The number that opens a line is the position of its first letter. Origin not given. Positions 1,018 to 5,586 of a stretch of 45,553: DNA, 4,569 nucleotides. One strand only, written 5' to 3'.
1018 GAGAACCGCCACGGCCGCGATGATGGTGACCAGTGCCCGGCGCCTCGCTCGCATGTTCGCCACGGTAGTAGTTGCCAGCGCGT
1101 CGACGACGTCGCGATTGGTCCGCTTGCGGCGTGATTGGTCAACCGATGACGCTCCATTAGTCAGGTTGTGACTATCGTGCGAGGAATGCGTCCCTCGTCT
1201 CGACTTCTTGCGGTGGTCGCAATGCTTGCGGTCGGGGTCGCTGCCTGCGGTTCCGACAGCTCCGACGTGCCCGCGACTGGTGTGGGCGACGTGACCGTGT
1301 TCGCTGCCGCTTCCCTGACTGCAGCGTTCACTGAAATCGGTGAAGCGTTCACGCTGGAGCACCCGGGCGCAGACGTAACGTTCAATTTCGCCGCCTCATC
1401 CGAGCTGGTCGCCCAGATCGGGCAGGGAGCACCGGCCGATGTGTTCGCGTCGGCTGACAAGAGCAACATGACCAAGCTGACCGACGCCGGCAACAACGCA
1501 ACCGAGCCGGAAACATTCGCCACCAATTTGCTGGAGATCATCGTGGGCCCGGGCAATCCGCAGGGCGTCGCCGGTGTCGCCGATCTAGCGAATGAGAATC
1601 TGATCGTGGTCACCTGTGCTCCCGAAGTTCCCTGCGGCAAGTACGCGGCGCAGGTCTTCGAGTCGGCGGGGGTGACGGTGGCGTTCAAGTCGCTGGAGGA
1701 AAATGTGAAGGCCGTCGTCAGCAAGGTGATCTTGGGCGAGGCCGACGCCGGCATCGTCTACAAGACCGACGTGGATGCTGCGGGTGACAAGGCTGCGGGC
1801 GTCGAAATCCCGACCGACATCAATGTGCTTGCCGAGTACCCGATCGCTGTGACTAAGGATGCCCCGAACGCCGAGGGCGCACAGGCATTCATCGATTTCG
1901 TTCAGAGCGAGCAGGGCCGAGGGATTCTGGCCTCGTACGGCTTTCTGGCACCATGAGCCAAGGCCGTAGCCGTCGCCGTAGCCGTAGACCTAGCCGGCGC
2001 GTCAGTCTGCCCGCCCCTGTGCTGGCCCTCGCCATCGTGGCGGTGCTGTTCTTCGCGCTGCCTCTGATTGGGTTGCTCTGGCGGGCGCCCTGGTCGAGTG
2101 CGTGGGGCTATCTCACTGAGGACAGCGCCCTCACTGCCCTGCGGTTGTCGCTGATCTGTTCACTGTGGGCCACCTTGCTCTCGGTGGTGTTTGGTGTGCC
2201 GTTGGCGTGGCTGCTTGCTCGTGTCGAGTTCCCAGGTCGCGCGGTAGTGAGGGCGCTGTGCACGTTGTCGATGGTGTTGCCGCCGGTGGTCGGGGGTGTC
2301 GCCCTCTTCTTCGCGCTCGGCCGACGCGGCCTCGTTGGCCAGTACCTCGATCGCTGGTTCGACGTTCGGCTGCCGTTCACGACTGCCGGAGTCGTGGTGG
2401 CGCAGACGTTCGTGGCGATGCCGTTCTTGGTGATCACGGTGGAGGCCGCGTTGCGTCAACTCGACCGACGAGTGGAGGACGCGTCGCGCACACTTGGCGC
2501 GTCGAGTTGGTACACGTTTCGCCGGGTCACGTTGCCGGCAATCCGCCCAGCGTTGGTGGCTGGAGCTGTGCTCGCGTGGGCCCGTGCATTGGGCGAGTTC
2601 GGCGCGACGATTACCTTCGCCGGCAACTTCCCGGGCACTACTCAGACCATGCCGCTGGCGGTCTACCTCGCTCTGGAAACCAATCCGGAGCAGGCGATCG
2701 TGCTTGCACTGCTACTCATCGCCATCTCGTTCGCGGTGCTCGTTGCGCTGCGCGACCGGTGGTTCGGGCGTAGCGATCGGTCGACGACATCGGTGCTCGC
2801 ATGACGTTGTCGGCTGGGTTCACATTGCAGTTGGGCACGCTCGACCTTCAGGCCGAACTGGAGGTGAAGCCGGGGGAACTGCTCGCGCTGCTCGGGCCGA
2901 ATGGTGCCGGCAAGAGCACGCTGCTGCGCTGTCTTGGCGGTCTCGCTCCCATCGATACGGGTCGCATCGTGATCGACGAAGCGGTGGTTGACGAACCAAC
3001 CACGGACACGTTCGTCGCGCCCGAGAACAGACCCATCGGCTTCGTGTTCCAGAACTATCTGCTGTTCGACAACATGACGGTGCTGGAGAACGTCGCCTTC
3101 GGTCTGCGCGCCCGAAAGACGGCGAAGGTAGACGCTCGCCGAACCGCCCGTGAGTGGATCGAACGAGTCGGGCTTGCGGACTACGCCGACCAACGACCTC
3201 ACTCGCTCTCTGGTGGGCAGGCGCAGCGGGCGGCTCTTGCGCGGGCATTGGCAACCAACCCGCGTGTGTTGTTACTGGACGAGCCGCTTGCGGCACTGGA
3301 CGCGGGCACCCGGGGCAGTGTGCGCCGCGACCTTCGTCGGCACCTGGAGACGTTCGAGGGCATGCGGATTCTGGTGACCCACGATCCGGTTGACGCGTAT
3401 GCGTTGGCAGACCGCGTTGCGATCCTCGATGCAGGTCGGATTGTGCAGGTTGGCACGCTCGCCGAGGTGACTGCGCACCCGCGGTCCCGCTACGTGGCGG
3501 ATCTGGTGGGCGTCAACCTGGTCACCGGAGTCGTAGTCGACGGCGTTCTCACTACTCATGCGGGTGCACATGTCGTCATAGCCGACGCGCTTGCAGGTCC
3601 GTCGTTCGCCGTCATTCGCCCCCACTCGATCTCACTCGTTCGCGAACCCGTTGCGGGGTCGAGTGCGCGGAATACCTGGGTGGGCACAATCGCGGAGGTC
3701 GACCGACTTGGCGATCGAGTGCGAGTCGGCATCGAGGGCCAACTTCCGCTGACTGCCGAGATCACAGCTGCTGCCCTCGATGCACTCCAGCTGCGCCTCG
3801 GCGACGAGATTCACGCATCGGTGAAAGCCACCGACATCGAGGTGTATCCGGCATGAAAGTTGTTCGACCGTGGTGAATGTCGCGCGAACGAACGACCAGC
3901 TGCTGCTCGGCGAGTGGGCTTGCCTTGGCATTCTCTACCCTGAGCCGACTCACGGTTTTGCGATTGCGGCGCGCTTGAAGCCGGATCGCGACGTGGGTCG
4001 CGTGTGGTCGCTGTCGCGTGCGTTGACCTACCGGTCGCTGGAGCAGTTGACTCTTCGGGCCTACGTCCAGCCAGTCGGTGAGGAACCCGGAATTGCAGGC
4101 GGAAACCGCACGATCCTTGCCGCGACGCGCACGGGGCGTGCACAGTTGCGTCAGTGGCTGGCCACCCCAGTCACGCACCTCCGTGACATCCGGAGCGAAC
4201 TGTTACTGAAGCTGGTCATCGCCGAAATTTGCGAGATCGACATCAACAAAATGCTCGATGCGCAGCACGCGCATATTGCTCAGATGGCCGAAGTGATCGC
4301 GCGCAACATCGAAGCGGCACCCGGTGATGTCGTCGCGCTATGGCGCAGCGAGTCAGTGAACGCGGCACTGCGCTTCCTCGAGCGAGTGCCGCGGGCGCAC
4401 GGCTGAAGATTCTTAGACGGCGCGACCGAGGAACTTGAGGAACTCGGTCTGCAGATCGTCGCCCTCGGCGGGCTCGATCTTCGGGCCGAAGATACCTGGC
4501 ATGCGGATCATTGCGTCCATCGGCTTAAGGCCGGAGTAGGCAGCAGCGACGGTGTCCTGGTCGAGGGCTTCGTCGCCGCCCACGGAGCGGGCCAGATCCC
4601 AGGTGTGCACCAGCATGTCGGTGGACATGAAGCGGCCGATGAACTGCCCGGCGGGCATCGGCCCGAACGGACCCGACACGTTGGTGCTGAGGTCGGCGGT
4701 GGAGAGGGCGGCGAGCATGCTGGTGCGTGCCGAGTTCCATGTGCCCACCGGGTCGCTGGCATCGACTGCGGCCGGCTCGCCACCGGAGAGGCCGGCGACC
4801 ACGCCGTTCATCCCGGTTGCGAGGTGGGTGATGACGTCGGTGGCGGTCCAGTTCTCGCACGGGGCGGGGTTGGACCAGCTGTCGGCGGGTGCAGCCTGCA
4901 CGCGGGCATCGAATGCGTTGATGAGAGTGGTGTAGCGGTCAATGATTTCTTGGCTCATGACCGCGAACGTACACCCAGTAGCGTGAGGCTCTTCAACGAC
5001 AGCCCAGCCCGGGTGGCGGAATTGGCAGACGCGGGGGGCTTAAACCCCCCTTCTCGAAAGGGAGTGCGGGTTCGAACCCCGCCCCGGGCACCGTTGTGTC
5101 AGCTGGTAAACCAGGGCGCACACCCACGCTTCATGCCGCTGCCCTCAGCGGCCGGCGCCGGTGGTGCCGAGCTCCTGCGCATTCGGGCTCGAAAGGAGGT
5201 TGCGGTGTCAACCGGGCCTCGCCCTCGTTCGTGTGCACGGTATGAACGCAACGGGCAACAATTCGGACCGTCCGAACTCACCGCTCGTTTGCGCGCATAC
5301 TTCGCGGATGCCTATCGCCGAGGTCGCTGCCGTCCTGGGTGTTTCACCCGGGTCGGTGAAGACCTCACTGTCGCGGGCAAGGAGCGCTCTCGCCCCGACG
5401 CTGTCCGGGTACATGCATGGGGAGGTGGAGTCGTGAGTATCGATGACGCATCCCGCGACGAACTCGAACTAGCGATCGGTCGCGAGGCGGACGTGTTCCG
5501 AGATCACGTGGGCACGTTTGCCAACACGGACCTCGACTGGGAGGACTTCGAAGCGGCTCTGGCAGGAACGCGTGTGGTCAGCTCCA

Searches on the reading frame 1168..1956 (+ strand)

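Call 11: search_protein_families(library=pfam, proteins=[window:1168-1956:+], max_evalue=0.01)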
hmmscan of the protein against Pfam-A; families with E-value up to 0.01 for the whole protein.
window:1168-1956:+ (262 aa): 5 families
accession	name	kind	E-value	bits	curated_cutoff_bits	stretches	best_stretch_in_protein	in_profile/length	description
PF13531.11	SBP_bac_11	-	7.8e-51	173.5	25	1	42-259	1-226/227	Bacterial extracellular solute-binding protein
PF01547.30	SBP_bac_1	-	2.5e-20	74.2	26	2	175-250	213-305/307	Bacterial extracellular solute-binding protein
PF12974.12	Phosphonate-bd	-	0.00018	21.4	27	1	124-259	89-231/242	ABC transporter, phosphonate, periplasmic substrate-binding protein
PF12727.12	PBP_like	-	0.0016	18.1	27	1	117-245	66-192/193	PBP superfamily domain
PF03466.25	LysR_substrate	-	0.0094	15.8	28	0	55-248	22-207/209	LysR substrate binding domain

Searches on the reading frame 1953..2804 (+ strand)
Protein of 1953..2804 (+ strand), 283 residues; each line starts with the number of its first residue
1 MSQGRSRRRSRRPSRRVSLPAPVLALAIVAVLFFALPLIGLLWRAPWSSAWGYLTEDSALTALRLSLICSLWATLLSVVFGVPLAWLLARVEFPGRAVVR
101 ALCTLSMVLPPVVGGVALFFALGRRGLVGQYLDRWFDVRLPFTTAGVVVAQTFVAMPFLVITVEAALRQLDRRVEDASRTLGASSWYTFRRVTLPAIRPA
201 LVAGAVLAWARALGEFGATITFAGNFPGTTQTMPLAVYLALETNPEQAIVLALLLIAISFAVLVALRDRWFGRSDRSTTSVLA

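Call 11: search_protein_families(library=pfam, proteins=[window:1953-2804:+], max_evalue=0.01)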
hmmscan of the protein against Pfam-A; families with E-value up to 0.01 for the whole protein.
window:1953-2804:+ (283 aa): 1 family
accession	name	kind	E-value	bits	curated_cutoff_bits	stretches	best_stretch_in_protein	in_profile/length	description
PF00528.27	BPD_transp_1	-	1.4e-22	80.7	26.4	1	81-271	1-178/184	Binding-protein-dependent transport system inner membrane component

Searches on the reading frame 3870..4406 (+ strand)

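Call 11: search_protein_families(library=pfam, proteins=[window:3870-4406:+], max_evalue=0.01)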
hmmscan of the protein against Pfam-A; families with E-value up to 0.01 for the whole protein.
window:3870-4406:+ (178 aa): 2 families
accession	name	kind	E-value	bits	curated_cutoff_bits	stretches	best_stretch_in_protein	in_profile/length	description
PF03551.20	PadR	-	0.0012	19.3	27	1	19-94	2-74/75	Transcriptional regulator PadR-like family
PF14557.12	AphA_like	-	0.0014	18.8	27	1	42-166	38-163/174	Putative AphA-like transcriptional regulator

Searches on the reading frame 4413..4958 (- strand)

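Call 11: search_protein_families(library=pfam, proteins=[window:4413-4958:-], max_evalue=0.01)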
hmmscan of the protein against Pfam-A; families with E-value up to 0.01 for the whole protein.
window:4413-4958:- (181 aa): 2 families
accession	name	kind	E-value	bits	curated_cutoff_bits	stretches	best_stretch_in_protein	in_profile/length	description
PF11716.13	MDMPI_N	-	8.5e-12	46.4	24.2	1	12-123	4-140/140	Mycothiol maleylpyruvate isomerase N-terminal domain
PF12867.12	DinB_2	-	0.00039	21.3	24.8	1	11-107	4-114/128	DinB superfamily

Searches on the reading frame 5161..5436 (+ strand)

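Call 41: search_protein_families(library=ncbifam, proteins=[window:5161-5436:+], max_evalue=0.01)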
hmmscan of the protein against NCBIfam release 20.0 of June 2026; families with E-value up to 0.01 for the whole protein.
window:5161-5436:+ (91 aa): 7 families
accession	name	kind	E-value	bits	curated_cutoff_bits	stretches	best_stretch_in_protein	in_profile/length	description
TIGR02983.1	SigE-fam_strep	subfamily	5.3e-07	29.7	141.55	1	42-80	119-157/162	SigE family RNA polymerase sigma factor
NF006550.0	PRK09047.1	equivalog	2e-06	27.4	173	1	50-83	156-189/194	RNA polymerase sigma factor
NF007225.0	PRK09643.1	equivalog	4.2e-05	23.3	190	1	43-85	144-186/204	RNA polymerase sigma factor SigM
NF008888.0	PRK11922.1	equivalog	0.0004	20.1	204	1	49-82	164-197/231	RNA polymerase sigma factor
NF058625.1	sigma_PG0214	equivalog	0.00082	19.1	130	1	49-80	129-160/170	GFO_1088 family ECF-type sigma factor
TIGR02937.1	sigma70-ECF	superfamily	0.0017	18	42.9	1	42-77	126-161/165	sigma-70 family RNA polymerase sigma factor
TIGR02960.1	SigX5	hypoth_equivalog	0.0097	15.1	264.75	0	37-79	146-188/322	RNA polymerase sigma-70 factor, TIGR02960 family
